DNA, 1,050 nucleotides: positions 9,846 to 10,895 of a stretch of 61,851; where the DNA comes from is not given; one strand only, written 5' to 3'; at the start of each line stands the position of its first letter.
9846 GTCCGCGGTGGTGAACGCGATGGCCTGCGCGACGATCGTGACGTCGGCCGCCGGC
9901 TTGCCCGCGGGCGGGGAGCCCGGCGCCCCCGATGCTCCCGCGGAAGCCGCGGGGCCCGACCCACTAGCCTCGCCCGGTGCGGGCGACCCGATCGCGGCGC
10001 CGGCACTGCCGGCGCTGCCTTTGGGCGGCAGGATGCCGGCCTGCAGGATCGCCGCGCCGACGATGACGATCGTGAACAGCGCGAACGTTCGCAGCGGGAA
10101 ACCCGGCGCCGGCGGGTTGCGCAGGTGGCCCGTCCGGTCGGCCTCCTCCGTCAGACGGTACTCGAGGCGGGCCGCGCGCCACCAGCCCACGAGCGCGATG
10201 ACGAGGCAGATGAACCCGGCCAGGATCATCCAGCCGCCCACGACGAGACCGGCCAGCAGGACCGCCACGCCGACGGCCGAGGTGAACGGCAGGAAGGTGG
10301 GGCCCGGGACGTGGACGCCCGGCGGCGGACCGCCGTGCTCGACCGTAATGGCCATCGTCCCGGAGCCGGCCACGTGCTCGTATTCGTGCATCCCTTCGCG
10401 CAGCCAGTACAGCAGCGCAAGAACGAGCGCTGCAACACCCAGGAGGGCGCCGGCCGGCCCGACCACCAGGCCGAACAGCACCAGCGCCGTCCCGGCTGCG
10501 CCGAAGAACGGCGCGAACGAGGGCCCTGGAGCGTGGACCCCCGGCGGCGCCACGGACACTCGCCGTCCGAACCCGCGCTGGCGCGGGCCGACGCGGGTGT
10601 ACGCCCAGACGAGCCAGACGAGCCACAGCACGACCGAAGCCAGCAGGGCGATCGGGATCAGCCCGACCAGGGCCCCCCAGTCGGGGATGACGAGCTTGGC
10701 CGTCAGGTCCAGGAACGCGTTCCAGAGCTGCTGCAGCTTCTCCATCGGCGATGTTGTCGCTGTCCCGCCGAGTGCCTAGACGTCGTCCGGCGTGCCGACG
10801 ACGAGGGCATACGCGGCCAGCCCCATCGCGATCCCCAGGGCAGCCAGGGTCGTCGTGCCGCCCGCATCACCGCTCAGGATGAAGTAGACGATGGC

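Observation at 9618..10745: Second, membrane-anchored paralogous cupredoxin fused to a duplicated CtaF-like module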

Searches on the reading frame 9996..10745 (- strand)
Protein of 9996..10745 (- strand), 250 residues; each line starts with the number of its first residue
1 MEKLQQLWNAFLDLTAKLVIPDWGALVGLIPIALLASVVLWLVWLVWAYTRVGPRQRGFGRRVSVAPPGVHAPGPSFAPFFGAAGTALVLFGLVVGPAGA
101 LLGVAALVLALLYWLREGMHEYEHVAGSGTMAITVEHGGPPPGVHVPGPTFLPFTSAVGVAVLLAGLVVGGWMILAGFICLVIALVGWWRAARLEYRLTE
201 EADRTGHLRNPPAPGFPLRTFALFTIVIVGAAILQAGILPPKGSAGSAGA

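Call 29: search_protein_representatives(protein=window:9996-10745:-)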
Query: 250 residues. Proteins with E-value up to 0.001 (for the whole library): 376; up to 1e-10: 183; up to 1e-30: 37. The best 150 are listed.
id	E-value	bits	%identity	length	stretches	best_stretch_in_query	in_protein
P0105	4.4e-66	239.6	50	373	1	4-250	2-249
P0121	6.3e-62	226.0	48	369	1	4-246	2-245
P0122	1.1e-57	212.1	46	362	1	4-246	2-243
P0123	1.5e-57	211.7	48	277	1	3-249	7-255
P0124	2.5e-55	204.4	50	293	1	1-213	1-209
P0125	9.9e-55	202.4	46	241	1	4-231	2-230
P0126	3.8e-54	200.5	48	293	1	4-218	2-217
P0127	6.8e-53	196.4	52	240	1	41-218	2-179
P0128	2.8e-52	194.4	41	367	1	4-249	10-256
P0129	5.4e-51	190.2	42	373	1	4-245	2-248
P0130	3.5e-50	187.5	48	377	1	4-210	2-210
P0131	5.7e-49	183.5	51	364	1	4-248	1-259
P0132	6.7e-49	183.3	48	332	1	44-239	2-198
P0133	3.4e-48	181.0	54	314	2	124-249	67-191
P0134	1.0e-47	179.4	42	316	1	4-223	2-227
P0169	4.8e-27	111.7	44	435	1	49-212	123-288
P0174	5.2e-25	105.0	44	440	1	61-213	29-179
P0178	1.8e-24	103.2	43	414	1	44-218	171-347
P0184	8.4e-23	97.7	47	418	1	138-249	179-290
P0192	1.1e-21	94.1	40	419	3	138-235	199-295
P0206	1.7e-19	86.9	35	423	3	6-98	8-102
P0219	1.5e-17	80.5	57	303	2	138-196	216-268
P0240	3.1e-15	72.9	37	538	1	4-184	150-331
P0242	6.2e-15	71.9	38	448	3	134-247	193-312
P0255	1.5e-13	67.4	49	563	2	159-218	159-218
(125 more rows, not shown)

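Call 30: search_protein_families(library=pfam, proteins=[P0169, P0174, P0178, P0184, P0192, P0240, P0255, P0242, P0206, P0219], max_evalue=0.001)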
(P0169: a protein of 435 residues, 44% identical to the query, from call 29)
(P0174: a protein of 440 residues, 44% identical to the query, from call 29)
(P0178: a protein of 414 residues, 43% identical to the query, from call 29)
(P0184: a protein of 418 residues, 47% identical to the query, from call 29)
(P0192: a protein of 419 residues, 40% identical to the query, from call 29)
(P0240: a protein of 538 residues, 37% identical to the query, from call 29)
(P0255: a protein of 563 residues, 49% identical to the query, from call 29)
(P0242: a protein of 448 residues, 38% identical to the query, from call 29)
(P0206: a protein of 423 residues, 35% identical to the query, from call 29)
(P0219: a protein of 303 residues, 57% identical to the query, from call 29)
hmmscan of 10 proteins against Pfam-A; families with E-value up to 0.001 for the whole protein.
P0169 (435 aa): 1 family
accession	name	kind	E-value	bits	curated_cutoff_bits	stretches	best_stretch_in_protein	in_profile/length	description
PF12270.13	Cyt_c_ox_IV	-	0.00025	21.5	26.9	1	221-270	79-128/132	Cytochrome c oxidase subunit IV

P0174 (440 aa): 1 family
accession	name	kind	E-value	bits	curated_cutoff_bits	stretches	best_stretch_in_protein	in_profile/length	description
PF12270.13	Cyt_c_ox_IV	-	8.5e-08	32.8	26.9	1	117-165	81-129/132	Cytochrome c oxidase subunit IV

P0178 (414 aa): 1 family
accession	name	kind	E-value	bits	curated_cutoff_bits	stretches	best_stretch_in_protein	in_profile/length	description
PF12270.13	Cyt_c_ox_IV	-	1.7e-06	28.6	26.9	1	277-323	82-128/132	Cytochrome c oxidase subunit IV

P0184 (418 aa): 1 family
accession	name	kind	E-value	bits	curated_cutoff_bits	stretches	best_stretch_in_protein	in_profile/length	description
PF12270.13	Cyt_c_ox_IV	-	3.8e-05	24.2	26.9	1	188-230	81-123/132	Cytochrome c oxidase subunit IV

P0192 (419 aa): 2 families
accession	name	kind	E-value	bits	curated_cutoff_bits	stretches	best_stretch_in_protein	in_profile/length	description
PF13473.12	Cupredoxin_1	-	3e-10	40.5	27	1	329-418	22-104/104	Cupredoxin-like domain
PF12270.13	Cyt_c_ox_IV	-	0.0004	20.9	26.9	1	210-258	83-127/132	Cytochrome c oxidase subunit IV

P0240 (538 aa): 0 families

P0255 (563 aa): 0 families

P0242 (448 aa): 2 families
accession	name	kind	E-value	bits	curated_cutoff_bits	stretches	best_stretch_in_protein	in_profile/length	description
PF13473.12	Cupredoxin_1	-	6.2e-13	49.1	27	1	321-406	20-104/104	Cupredoxin-like domain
PF12270.13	Cyt_c_ox_IV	-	2e-10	41.3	26.9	2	29-128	30-123/132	Cytochrome c oxidase subunit IV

P0206 (423 aa): 2 families
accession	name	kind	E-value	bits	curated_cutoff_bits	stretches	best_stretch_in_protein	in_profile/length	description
PF13473.12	Cupredoxin_1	-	4.3e-11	43.2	27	1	330-422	19-104/104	Cupredoxin-like domain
PF00127.26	Copper-bind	-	3.3e-05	24.6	21.2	1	334-421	5-97/99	Copper binding proteins, plastocyanin/azurin family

P0219 (303 aa): 0 families

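Call 44: predict_structure(alignment_id=A2)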
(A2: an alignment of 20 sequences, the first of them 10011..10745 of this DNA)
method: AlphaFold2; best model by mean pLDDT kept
length: 245 residues; sequences in the alignment: 20
mean_pLDDT: 73.0   pTM: 0.45
mean pLDDT of the five models: 73.0, 68.5, 65.8, 62.0, 59.3
residues with pLDDT >= 90: 25; 70-90: 137; 50-70: 41; < 50: 42
segments of 3 or more residues with pLDDT < 50: 52-64, 124-135, 137-144, 242-245
pLDDT, mean of each block of 10 residues (from residue 1): 85 74 69 80 72 42 47 65 83 82 88 74 49 47 53 85 86 93 90 82 72 77 93 78 46
secondary structure, 60 per line:
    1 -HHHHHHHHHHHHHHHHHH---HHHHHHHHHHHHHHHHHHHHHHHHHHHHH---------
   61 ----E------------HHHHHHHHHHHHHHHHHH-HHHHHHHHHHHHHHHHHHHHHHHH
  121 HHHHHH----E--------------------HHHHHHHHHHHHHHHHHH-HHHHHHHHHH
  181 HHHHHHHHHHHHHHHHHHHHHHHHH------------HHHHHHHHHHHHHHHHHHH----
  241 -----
elements in order: H2-19 H23-51 H78-95 H97-126 H152-169 H171-205 H218-236

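Call 48: fold_search(model_id=the predicted structure, library=pdb)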
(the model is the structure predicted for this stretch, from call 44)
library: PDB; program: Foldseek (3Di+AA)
matches with E <= 10: 57; with E <= 0.001: 0
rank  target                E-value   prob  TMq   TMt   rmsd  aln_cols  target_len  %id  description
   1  7q21_F                7.6e-01  0.28  0.19  0.29  11.5       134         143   19  III2-IV2 respiratory supercomplex from Corynebacterium glutamicum (released 2022-02-02)
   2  8hcr_H                8.5e-01  0.23  0.17  0.29  12.0       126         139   20  Cryo-EM structure of the Mycobacterium tuberculosis cytochrome bcc:aa3 supercomplex and a novel inhibitor targeting su (released 2023-05-03)
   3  7o37_c                1.1e+00  0.16  0.24  0.23  20.6       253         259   12  Murine supercomplex CIII2CIV in the assembled locked conformation (released 2021-10-13)
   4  5j4z_BC               1.2e+00  0.10  0.21  0.20  20.1       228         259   15  Architecture of tight respirasome (released 2016-09-21)
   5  6hu9_c                1.6e+00  0.15  0.24  0.23  20.4       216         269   15  III2-IV2 mitochondrial respiratory supercomplex from S. cerevisiae (released 2018-12-26)
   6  6hwh_S                1.6e+00  0.23  0.19  0.30  11.2       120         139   14  Structure of a functional obligate respiratory supercomplex from Mycobacterium smegmatis (released 2018-11-07)
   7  7e1v_G                1.8e+00  0.16  0.27  0.34  19.8       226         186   15  Cryo-EM structure of apo hybrid respiratory supercomplex consisting of Mycobacterium tuberculosis complexIII and Mycob (released 2021-10-13)
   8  9f5x_2D               1.9e+00  0.16  0.26  0.24  21.4       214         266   15  Structure of the Chlamydomonas reinhardtii respiratory supercomplex I1 III2 IV2 (released 2025-03-12)
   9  7e1v_S                3.0e+00  0.12  0.26  0.33  20.3       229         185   14  Cryo-EM structure of apo hybrid respiratory supercomplex consisting of Mycobacterium tuberculosis complexIII and Mycob (released 2021-10-13)
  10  7ytj_A                3.2e+00  0.16  0.19  0.33   6.2        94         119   22  Cryo-EM structure of VTC complex (released 2023-02-22)
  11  8jem_A                3.4e+00  0.11  0.17  0.12   7.3        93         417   17  DltB tetramer in complex with inhibitor m-AMSA (released 2024-05-15)
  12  8jem_B                3.7e+00  0.10  0.17  0.12   7.2        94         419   17  DltB tetramer in complex with inhibitor m-AMSA (released 2024-05-15)
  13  9lyc_A                3.7e+00  0.05  0.16  0.15  21.8       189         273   17  Cryo-EM structure of GPR3-G protein-dimer complex (released 2025-04-09)
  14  8i6v_B                3.9e+00  0.20  0.20  0.43   5.9        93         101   20  Cryo-EM structure of the polyphosphate polymerase VTC complex(Vtc4/Vtc3/Vtc1) (released 2023-03-01)
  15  9fw3_B                4.7e+00  0.07  0.24  0.12  19.1       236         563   12  Cryo-EM structure of IrtAB 2xEQ mutant in outward-occluded state in nanodisc in complex with mycobactin (released 2024-12-18)
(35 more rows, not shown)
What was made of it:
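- On Pfam PF12270 Cyt_c_ox_IV (actinobacterial CtaF): The top Foldseek hits of the monomer model are CtaF and COX3 chains, but with E of 0.8-3 (call 48).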

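Call 54: find_encoding_contigs(protein=P0242, flank=7000, max_places=3)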
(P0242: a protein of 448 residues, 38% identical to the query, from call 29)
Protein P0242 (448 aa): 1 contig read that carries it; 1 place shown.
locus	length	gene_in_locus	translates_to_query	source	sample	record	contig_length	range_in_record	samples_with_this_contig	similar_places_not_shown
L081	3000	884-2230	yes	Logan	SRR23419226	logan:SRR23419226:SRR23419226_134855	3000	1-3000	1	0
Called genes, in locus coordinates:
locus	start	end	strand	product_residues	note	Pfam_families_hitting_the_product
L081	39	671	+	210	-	PF00510:COX3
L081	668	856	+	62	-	-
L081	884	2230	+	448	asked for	PF12270:Cyt_c_ox_IV (faint), PF13473:Cupredoxin_1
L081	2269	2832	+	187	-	PF00578:AhpC-TSA, PF08534:Redoxin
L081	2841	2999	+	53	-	?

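Call 55: find_encoding_contigs(protein=P0206, flank=7000, max_places=3)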
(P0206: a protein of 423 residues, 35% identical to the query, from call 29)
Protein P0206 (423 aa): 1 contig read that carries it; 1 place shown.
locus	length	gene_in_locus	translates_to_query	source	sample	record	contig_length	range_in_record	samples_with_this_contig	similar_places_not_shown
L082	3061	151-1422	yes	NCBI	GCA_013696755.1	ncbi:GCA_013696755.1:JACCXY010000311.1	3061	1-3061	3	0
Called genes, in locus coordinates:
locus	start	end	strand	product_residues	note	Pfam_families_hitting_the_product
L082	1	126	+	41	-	?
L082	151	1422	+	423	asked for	PF13473:Cupredoxin_1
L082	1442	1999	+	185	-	PF00578:AhpC-TSA, PF08534:Redoxin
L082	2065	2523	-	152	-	-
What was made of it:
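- Divergent members keep the COX3-X-redoxin order (calls 54, 55).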

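Call 58: search_protein_families(library=pfam, proteins=[L081:668-856:+], max_evalue=10)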
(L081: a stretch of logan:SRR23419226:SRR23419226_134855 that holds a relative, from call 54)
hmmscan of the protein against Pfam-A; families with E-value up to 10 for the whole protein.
L081:668-856:+ (62 aa): 4 families
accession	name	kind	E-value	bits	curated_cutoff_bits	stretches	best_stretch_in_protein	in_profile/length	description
PF12666.12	PrgI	-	0.08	13.9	27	1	4-57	17-65/91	PrgI family protein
PF24838.2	8xMP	-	0.23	11.7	30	1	4-60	18-74/136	Octameric membrane protein family (8xMP)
PF19942.4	DUF6404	-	0.33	11.8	27.6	1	7-57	49-101/115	Family of unknown function (DUF6404)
PF01998.22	DUF131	-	1.6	8.9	22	1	29-48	18-37/62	Protein of unknown function DUF131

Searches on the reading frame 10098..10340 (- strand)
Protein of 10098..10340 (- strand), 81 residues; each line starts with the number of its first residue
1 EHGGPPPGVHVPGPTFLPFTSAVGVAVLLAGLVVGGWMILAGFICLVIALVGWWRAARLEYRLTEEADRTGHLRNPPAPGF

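Call 77: search_solved_structures(query=A3, max_evalue=10, show_alignments=4)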
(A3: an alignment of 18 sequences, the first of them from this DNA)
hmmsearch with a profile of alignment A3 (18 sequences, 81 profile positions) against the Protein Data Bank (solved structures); distinct sequences matched with E-value up to 10: 19.
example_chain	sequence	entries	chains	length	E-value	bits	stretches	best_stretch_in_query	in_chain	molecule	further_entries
1m56_C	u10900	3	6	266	2.3e-06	30.5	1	10-60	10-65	CYTOCHROME C OXIDASE | Cytochrome c oxidase polypeptide III (Cytochrome AA3 subunit 3)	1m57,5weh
7o37_c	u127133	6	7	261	5e-05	26.3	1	10-60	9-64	Cytochrome c oxidase subunit 3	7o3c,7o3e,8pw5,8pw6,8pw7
5j4z_BC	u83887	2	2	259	6.3e-05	26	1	10-64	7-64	Cytochrome c oxidase subunit 3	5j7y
9i6f_C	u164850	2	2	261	9.9e-05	25.3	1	10-73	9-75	Cytochrome c oxidase subunit 3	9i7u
5z62_C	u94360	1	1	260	0.00011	25.2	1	10-73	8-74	Cytochrome c oxidase subunit 3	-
1occ_C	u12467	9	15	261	0.00027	23.9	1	10-64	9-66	CYTOCHROME C OXIDASE | Cytochrome c oxidase subunit 3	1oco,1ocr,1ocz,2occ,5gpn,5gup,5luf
1v54_C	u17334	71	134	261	0.00027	23.9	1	10-64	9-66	Cytochrome c oxidase polypeptide III | Cytochrome c oxidase subunit 3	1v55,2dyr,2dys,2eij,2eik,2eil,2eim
5xdx_C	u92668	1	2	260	0.00036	23.5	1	10-64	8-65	Cytochrome c oxidase subunit 3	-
9w2z_C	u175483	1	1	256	0.00039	23.4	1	10-64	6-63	Cytochrome c oxidase subunit 3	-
5b1b_C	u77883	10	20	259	0.00039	23.4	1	10-64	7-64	Cytochrome c oxidase subunit 3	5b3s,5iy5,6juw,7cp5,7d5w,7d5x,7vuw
8d4t_P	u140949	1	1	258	0.0004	23.4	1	10-64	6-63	Cytochrome c oxidase subunit 3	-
8ugh_4C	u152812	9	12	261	0.00098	22.1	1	10-61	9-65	Cytochrome c oxidase subunit 3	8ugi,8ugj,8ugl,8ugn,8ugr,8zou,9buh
8zo8_C3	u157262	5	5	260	0.0013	21.7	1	10-61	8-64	Cytochrome c oxidase subunit 3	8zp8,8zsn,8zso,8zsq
6kob_A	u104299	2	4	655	0.0019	21.2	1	9-51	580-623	AA3-600 quinol oxidase subunit I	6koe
6koc_A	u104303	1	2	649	0.0021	21.1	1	9-51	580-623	AA3-600 quinol oxidase subunit I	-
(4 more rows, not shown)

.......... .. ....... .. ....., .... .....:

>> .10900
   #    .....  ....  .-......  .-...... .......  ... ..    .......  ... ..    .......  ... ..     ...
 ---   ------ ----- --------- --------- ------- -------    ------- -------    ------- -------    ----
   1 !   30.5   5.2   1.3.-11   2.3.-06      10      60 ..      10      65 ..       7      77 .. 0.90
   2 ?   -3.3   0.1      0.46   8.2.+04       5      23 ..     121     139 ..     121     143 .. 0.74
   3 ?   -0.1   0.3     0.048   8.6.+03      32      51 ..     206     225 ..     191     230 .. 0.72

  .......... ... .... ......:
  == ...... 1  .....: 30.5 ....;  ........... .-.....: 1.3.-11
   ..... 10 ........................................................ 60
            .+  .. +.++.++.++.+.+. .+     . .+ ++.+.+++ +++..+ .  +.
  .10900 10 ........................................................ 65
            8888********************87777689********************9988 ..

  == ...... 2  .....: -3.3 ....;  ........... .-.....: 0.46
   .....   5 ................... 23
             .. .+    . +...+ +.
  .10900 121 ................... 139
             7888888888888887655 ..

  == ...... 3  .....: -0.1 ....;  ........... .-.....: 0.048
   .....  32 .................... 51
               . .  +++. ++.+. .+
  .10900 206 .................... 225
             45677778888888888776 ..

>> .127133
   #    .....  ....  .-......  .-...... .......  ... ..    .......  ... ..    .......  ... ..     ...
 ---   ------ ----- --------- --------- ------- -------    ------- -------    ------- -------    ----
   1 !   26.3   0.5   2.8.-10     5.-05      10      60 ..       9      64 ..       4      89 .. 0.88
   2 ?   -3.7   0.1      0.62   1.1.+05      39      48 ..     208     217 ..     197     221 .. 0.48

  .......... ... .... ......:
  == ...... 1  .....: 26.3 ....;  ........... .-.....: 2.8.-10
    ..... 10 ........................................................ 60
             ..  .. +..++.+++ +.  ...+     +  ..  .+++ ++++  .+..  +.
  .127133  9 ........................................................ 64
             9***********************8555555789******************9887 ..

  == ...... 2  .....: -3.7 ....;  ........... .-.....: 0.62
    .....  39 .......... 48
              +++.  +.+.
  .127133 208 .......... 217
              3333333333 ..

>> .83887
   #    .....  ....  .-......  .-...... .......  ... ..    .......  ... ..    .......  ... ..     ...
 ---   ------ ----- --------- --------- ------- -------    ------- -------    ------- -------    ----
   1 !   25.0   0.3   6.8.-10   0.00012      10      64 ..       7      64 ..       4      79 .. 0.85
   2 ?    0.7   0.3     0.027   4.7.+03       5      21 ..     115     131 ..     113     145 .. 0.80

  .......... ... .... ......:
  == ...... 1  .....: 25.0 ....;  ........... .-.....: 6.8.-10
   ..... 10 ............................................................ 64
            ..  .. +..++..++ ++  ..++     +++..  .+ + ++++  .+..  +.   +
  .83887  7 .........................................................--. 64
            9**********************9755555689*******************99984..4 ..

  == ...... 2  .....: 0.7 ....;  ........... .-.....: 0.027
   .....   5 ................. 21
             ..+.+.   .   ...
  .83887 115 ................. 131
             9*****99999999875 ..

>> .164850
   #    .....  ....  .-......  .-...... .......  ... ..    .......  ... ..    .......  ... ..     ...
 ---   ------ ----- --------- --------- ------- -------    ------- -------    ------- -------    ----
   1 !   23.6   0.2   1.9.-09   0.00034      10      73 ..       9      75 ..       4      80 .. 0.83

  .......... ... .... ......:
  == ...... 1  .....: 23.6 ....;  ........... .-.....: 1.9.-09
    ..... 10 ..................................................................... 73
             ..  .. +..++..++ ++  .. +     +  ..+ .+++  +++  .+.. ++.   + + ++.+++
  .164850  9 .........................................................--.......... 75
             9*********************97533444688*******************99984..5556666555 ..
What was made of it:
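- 10152..10334 (-): Repeat 2 (residues 138-198): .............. motif, a two-helix hairpin, then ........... Profile A3 hits 1m56_C residues 10-65 at E=2.3e-6 (call 77).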
